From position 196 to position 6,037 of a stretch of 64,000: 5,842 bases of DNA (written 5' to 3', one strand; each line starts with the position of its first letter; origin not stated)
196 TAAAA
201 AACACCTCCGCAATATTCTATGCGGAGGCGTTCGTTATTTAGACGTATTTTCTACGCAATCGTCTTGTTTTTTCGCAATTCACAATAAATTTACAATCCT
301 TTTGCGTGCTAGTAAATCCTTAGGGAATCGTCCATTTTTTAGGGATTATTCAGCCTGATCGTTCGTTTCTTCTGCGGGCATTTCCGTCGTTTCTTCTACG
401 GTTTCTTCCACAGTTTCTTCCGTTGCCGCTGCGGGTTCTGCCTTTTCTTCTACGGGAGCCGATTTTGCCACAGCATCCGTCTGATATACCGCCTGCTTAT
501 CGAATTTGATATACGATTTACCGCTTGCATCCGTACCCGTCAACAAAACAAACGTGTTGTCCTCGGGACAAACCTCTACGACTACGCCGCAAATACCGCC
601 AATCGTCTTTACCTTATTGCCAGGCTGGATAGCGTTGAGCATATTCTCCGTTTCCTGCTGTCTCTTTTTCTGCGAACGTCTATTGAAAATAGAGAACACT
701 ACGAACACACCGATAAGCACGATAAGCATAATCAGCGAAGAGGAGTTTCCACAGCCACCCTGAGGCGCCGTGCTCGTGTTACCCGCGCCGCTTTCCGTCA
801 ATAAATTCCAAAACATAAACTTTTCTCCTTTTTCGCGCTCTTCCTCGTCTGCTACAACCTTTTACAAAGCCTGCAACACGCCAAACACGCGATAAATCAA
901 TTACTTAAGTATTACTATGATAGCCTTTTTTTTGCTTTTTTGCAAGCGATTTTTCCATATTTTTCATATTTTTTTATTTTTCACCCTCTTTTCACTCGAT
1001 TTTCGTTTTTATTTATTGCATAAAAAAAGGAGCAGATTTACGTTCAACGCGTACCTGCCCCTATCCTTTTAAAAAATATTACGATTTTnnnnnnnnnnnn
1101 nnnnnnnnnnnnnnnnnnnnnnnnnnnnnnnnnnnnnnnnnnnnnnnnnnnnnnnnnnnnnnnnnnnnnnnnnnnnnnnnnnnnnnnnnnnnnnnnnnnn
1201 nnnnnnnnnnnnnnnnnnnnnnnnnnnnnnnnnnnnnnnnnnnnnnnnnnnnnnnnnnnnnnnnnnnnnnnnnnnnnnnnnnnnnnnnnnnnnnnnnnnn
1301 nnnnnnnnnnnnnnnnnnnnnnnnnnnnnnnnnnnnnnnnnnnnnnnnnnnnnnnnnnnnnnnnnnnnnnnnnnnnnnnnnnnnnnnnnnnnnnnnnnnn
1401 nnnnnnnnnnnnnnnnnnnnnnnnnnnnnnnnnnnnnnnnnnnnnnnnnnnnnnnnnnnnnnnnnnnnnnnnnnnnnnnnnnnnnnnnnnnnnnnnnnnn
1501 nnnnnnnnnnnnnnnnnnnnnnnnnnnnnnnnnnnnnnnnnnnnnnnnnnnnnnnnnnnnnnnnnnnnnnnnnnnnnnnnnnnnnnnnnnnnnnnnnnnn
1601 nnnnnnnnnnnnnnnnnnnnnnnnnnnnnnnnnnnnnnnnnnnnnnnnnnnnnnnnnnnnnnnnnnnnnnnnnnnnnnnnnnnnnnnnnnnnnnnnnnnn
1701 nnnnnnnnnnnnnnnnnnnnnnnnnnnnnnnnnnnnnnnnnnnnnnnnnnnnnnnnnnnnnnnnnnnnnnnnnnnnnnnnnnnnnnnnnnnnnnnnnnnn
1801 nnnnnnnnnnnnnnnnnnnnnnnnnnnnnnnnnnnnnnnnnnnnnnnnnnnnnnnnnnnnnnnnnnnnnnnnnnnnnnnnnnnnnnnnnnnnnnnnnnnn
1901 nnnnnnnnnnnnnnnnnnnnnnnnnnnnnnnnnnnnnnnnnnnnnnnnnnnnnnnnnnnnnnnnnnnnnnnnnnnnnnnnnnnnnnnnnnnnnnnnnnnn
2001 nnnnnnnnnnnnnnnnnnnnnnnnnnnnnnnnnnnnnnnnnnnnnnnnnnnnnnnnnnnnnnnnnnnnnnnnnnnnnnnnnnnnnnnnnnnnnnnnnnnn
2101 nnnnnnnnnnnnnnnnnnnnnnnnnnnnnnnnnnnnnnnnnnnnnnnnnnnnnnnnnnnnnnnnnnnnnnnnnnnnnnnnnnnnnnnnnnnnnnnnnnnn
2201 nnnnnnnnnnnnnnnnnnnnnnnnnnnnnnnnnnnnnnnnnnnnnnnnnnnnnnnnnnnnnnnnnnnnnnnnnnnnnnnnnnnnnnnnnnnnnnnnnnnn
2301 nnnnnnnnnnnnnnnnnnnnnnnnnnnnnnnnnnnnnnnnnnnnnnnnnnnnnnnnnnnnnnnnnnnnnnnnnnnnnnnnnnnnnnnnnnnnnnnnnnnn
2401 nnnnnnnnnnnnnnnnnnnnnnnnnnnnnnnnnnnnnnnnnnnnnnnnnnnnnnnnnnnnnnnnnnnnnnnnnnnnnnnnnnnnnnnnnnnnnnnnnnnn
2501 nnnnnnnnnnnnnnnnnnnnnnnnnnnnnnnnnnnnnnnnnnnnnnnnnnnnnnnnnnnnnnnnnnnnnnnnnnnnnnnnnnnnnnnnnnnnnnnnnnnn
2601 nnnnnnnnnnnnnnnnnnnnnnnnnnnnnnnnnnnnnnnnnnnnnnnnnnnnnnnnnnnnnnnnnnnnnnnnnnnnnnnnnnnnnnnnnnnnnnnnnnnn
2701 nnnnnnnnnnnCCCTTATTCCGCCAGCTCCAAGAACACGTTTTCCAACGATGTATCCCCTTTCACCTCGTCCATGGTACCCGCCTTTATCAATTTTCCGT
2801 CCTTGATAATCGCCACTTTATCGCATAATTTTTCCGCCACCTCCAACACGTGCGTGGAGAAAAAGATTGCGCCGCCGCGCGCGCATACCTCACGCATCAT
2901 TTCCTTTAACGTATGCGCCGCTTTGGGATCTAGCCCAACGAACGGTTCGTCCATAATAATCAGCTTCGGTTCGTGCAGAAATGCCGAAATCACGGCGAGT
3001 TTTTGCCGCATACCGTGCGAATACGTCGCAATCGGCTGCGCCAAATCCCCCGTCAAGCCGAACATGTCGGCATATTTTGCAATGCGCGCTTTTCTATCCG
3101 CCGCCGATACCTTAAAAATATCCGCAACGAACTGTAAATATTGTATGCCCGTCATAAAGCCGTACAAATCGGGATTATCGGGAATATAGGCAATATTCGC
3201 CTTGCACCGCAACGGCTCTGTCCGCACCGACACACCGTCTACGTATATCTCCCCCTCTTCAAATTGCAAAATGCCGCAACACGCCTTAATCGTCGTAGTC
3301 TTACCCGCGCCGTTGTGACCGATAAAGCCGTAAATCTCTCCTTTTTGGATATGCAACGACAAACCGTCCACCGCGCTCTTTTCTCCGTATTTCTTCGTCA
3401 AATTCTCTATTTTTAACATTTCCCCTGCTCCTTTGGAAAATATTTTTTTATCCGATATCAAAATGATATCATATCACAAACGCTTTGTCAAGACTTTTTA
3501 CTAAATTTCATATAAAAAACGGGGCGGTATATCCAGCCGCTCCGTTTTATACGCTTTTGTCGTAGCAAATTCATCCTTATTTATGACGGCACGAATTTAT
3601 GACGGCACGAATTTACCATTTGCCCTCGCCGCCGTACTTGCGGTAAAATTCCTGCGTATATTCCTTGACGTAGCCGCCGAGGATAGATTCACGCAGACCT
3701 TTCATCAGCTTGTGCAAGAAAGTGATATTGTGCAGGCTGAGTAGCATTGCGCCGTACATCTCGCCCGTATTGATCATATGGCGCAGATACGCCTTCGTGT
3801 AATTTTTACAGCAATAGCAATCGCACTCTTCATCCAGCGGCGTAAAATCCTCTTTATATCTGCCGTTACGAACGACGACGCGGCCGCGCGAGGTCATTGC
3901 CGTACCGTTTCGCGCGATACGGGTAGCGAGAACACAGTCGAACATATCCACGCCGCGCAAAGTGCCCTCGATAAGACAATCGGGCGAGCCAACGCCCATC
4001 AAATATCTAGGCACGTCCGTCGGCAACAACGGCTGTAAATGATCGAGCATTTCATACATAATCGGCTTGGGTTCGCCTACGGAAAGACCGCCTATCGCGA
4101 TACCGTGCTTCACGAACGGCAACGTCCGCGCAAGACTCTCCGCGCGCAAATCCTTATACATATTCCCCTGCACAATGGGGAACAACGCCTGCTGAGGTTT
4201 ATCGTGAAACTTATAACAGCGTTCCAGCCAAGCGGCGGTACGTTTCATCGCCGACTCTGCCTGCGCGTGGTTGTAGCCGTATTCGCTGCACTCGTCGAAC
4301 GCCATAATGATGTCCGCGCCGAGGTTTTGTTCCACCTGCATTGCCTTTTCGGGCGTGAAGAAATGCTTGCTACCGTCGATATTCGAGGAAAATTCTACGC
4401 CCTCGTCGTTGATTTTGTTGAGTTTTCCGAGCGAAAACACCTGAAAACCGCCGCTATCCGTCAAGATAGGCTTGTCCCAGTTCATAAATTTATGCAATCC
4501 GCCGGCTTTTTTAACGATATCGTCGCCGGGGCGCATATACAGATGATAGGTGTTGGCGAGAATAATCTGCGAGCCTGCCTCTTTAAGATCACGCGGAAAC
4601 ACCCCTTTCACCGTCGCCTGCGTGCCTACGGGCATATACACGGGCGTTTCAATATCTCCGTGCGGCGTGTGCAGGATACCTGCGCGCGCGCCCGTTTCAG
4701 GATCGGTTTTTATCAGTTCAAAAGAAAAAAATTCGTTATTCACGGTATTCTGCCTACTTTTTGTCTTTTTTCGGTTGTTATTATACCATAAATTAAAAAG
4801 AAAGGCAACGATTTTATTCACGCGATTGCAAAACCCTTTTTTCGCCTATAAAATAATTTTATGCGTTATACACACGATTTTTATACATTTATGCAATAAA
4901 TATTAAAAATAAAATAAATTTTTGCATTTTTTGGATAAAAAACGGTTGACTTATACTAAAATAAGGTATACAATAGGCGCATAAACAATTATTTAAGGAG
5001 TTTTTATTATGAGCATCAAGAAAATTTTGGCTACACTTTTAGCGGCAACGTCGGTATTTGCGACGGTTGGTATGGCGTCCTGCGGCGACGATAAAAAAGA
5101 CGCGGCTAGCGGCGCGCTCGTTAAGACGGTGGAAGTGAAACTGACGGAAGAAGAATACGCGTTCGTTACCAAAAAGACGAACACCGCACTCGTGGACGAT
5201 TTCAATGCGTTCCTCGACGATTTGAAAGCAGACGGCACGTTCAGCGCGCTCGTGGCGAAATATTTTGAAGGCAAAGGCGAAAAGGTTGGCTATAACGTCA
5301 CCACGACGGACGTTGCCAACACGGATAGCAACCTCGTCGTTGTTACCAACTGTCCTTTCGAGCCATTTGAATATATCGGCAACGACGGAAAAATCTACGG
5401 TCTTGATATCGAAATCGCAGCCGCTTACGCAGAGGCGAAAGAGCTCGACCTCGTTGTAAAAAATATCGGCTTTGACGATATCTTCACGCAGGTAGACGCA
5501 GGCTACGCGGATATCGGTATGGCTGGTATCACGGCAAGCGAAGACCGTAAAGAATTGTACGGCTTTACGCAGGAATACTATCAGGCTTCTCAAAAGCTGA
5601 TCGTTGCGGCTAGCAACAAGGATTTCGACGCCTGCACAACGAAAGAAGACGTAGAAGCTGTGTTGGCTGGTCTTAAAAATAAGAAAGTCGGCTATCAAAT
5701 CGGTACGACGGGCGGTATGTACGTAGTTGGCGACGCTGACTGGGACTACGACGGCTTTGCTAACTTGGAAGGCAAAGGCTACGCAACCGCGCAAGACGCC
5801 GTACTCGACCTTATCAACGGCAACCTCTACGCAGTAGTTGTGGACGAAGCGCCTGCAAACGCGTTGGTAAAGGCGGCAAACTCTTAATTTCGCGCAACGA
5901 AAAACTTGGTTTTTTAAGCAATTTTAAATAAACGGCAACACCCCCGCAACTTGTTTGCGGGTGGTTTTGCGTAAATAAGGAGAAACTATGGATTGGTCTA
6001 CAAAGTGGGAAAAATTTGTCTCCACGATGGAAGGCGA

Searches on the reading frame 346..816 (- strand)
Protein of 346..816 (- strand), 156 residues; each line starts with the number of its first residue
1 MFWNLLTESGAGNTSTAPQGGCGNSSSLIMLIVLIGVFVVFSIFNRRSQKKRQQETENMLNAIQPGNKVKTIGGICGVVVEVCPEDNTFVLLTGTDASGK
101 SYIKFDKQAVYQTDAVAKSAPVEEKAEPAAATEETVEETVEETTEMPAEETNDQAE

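Call 7: search_protein_families(library=pfam, proteins=[window:346-816:-])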
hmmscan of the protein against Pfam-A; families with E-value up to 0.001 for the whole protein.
window:346-816:- (156 aa): 1 family
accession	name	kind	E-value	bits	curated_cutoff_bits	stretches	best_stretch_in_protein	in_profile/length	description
PF02699.20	YajC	-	7.6e-19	67.8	28.2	1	30-110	2-76/78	Preprotein translocase subunit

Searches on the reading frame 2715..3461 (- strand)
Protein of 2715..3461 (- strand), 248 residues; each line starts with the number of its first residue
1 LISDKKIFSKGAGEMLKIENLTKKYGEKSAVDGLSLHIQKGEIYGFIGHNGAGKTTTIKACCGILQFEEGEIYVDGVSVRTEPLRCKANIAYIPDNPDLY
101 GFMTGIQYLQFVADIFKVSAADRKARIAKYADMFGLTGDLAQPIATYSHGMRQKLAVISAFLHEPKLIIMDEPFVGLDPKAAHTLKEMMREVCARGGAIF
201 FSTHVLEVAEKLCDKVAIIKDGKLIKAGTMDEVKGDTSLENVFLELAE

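Call 44: search_protein_families(library=pfam, proteins=[window:2715-3461:-], max_evalue=0.00001)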
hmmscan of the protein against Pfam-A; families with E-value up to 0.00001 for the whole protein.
window:2715-3461:- (248 aa): 2 families
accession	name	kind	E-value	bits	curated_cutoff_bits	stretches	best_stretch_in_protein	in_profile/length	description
PF00005.33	ABC_tran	-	1.9e-26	93.7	25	1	32-174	2-136/137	ABC transporter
PF13304.12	AAA_21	-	6.1e-14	53.2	27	1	136-204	227-298/304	AAA domain, putative AbiEii toxin, Type IV TA system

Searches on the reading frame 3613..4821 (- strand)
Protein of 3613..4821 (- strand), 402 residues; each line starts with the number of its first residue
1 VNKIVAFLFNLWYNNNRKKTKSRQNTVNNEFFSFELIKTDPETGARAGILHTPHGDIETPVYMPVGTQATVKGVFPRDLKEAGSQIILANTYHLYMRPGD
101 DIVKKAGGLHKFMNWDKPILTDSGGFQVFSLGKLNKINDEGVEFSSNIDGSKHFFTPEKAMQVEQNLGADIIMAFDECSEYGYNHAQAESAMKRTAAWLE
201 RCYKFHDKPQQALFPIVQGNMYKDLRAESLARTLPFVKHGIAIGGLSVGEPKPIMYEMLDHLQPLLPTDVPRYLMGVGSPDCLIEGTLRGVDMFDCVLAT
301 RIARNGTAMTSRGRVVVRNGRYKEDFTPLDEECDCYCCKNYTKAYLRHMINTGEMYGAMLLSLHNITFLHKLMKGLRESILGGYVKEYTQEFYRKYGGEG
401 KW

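Call 44: search_protein_families(library=pfam, proteins=[window:3613-4821:-], max_evalue=0.00001)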
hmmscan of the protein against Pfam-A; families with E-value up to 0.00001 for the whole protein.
window:3613-4821:- (402 aa): 1 family
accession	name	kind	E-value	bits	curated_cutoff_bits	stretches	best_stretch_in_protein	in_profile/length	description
PF01702.25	TGT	-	1.4e-157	524.8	26.3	1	44-396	2-355/357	Queuine tRNA-ribosyltransferase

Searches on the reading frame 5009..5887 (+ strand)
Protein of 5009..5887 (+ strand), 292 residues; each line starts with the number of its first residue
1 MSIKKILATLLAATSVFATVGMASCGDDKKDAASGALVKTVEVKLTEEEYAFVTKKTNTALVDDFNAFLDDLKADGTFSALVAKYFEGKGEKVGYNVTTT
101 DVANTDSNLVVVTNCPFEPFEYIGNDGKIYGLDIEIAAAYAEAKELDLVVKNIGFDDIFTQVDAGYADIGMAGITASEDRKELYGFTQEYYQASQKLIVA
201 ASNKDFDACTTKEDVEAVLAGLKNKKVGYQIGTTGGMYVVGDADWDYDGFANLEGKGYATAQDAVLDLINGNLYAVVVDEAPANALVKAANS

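Call 44: search_protein_families(library=pfam, proteins=[window:5009-5887:+], max_evalue=0.00001)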
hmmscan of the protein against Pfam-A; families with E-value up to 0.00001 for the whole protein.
window:5009-5887:+ (292 aa): 1 family
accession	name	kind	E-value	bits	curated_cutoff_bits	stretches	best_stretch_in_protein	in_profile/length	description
PF00497.25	SBP_bac_3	-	3.2e-28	98.6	26.4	1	109-270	1-110/132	Bacterial extracellular solute-binding proteins, family 3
